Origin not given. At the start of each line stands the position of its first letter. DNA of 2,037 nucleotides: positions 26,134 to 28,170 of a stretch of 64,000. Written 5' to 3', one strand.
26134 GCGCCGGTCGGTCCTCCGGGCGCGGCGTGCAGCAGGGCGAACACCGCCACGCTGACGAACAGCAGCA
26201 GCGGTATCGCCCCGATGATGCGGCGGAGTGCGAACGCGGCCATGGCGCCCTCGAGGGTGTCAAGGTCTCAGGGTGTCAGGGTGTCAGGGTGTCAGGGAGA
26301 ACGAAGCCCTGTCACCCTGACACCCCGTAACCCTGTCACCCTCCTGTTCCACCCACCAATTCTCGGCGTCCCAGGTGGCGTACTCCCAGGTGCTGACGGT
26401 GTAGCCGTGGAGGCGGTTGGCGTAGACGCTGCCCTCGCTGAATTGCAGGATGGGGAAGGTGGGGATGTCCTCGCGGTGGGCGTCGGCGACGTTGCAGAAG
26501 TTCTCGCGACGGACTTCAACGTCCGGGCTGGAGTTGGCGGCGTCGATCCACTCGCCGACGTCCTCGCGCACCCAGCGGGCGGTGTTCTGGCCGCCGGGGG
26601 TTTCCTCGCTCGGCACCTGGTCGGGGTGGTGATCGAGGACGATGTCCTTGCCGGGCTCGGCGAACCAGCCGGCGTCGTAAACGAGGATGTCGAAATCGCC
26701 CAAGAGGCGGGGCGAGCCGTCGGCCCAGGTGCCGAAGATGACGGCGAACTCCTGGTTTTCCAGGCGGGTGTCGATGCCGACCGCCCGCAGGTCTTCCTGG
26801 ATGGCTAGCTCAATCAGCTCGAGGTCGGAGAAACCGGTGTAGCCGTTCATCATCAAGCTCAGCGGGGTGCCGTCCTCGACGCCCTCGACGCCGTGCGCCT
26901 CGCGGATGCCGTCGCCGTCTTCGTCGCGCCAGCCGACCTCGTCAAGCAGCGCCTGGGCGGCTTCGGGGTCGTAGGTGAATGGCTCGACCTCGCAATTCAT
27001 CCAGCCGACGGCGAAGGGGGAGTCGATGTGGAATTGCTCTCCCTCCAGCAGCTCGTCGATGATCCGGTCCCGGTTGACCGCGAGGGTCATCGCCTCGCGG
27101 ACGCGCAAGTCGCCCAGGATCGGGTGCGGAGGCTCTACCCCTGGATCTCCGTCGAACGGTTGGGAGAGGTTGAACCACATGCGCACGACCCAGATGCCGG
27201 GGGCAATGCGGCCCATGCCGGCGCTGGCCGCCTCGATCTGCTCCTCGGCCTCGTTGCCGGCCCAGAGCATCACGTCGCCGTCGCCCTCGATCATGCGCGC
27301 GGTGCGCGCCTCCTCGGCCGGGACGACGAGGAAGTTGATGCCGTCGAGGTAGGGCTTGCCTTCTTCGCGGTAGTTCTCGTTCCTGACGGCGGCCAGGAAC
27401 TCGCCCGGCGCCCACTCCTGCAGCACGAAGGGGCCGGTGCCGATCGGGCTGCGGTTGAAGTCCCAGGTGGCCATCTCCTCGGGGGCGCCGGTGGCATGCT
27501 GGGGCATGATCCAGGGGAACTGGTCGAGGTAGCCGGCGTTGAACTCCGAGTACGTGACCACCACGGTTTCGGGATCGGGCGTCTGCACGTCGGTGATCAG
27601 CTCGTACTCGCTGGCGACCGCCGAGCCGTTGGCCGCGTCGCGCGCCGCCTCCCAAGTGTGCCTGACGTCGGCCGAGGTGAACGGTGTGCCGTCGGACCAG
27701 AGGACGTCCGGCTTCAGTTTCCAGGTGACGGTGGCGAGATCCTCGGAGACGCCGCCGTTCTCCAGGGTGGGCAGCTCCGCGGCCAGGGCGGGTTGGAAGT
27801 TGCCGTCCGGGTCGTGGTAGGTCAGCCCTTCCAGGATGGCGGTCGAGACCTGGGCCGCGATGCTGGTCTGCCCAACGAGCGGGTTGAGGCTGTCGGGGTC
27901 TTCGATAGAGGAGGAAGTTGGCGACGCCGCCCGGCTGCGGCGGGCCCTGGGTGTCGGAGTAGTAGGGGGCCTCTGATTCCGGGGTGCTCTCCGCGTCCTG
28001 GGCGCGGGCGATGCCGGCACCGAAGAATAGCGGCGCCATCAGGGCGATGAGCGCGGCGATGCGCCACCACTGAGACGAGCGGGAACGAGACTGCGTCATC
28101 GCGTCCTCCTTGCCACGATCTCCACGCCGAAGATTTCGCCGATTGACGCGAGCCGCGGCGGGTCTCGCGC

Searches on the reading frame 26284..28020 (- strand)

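Call 36: search_protein_families(library=pfam, proteins=[window:26284-28020:-], max_evalue=0.00001)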
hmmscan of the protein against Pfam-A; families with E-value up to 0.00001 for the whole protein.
window:26284-28020:- (578 aa): 1 family
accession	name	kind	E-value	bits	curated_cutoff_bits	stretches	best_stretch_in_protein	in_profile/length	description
PF00496.27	SBP_bac_5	-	5.5e-70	236.8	32.4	1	75-454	2-348/368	Bacterial extracellular solute-binding proteins, family 5 Middle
